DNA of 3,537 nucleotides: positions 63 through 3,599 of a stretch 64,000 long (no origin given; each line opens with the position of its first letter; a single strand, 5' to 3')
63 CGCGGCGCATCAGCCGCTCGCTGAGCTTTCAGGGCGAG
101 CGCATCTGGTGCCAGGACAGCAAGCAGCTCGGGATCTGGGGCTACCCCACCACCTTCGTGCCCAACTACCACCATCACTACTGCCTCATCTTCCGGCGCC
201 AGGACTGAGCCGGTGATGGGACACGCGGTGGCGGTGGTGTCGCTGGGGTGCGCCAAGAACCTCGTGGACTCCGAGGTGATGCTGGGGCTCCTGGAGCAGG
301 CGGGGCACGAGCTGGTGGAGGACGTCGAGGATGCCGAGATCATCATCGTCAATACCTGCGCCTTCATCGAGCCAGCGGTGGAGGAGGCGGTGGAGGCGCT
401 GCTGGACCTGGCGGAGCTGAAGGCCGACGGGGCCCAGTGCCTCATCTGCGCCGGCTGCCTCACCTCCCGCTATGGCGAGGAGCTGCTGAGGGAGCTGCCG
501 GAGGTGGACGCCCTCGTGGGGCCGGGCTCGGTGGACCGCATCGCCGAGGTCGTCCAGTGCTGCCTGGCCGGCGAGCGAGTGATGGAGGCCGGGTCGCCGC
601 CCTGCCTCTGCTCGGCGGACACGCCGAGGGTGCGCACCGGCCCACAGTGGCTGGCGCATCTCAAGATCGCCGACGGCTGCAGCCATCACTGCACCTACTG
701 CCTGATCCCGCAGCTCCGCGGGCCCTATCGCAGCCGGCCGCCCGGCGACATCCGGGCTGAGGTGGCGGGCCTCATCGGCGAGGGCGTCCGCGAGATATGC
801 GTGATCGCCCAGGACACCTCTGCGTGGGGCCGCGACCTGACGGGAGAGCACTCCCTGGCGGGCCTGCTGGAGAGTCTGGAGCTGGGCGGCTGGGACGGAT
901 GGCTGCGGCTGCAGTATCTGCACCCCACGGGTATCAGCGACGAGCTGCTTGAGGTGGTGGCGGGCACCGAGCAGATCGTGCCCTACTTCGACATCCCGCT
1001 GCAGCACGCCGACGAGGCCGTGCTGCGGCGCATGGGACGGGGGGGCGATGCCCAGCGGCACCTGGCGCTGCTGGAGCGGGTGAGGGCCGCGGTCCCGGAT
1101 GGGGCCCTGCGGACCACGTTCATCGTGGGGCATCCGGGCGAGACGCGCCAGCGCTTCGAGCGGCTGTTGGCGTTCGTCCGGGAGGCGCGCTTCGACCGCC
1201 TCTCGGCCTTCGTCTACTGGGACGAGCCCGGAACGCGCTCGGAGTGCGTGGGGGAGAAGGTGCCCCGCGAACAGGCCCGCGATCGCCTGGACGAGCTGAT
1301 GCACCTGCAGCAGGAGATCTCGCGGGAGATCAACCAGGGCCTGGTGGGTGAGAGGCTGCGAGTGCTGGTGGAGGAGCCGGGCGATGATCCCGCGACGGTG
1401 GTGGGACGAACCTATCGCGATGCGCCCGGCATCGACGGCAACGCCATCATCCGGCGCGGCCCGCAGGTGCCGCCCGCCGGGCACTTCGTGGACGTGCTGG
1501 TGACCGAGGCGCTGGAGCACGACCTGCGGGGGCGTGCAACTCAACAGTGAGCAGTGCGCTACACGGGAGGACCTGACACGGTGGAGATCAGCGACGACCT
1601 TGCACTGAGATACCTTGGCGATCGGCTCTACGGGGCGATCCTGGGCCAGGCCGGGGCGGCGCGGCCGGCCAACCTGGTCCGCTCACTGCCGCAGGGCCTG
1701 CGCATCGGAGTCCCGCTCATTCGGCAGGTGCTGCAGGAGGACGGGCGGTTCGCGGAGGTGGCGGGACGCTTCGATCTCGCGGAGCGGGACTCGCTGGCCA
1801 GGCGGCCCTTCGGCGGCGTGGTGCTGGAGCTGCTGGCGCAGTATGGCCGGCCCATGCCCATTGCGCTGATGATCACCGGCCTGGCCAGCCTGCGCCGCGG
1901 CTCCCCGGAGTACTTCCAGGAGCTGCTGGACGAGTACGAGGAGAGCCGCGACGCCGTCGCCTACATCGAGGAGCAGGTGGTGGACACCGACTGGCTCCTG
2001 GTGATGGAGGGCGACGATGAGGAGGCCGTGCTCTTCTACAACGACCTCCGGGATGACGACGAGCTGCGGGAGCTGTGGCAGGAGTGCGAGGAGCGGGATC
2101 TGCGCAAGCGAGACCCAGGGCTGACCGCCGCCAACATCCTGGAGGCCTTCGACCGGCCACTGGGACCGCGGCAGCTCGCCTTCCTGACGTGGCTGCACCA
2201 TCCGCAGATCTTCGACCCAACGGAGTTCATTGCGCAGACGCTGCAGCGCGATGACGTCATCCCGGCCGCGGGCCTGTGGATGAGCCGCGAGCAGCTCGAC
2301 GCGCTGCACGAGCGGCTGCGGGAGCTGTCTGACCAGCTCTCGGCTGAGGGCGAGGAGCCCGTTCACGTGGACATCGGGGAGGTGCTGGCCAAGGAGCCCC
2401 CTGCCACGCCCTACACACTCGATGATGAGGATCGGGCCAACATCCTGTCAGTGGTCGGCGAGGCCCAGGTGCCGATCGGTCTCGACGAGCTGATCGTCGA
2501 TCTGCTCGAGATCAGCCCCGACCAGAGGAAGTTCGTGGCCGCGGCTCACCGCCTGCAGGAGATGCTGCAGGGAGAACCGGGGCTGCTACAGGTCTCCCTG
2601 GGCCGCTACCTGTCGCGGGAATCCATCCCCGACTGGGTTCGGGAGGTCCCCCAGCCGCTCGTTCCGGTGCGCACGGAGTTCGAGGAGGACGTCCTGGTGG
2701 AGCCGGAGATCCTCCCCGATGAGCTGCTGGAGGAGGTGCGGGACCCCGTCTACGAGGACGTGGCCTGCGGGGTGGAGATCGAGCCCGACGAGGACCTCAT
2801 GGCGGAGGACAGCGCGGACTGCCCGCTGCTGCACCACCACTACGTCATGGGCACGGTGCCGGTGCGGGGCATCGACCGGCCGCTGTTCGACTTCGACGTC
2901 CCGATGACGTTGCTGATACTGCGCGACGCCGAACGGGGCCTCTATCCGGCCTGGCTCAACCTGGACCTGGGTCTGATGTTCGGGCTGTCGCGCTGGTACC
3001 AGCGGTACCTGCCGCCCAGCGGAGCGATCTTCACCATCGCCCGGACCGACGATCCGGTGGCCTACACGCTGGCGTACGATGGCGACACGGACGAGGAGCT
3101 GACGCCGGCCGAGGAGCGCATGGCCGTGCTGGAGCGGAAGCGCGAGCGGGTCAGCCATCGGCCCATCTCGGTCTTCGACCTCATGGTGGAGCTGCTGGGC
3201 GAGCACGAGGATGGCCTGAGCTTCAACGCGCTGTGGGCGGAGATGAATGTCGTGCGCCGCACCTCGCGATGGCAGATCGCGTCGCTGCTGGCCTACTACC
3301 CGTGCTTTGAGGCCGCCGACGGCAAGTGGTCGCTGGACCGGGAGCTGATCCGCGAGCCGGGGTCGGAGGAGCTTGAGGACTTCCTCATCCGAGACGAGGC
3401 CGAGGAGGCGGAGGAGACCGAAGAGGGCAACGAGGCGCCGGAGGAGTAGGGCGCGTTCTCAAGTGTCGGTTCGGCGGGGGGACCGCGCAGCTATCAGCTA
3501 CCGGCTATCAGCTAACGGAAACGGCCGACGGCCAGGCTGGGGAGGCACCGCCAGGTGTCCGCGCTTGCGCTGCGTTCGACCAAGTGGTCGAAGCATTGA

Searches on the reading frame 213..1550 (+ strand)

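Call 88: search_protein_families(library=pfam, proteins=[window:213-1550:+], max_evalue=0.00001)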
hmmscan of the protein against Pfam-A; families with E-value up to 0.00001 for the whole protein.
window:213-1550:+ (445 aa): 4 families
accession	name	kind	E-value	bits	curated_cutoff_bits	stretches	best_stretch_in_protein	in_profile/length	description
PF00919.26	UPF0004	-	6.2e-26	90.7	27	1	6-103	2-98/98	Uncharacterized protein family UPF0004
PF04055.27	Radical_SAM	-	1.3e-21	78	29.5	1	152-322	3-166/166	Radical SAM superfamily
PF18693.7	TRAM_2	-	1.5e-15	57.6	27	1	378-442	1-62/63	TRAM domain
PF01938.26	TRAM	-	2e-07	31.2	21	1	378-442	4-60/61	TRAM domain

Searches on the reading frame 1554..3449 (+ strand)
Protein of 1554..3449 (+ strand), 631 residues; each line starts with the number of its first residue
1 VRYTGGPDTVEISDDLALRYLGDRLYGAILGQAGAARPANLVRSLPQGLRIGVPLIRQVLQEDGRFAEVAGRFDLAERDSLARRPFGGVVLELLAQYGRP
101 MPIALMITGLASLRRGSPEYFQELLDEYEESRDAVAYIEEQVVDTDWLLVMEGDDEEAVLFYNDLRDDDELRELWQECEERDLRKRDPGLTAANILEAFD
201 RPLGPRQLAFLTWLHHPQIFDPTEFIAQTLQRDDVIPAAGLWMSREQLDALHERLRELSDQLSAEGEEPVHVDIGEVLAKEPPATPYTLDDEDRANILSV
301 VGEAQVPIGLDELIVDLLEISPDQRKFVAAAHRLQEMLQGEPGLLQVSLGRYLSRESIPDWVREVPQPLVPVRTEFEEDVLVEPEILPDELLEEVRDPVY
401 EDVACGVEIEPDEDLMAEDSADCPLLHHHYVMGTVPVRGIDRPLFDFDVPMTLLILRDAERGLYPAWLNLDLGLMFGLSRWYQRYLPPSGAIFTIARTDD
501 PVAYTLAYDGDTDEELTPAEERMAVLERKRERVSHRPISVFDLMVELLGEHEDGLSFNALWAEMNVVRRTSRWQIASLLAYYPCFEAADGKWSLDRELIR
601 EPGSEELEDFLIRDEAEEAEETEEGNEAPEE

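Call 42: search_protein_families(library=pfam, proteins=[window:1554-3449:+], max_evalue=0.01)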
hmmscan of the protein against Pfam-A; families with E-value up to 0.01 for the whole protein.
window:1554-3449:+ (631 aa): 0 families

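Call 56: find_encoding_contigs(protein=window:1554-3449:+, flank=10000, max_places=10)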
Protein window:1554-3449:+ (631 aa): no gene with exactly this product is on record in the collection.
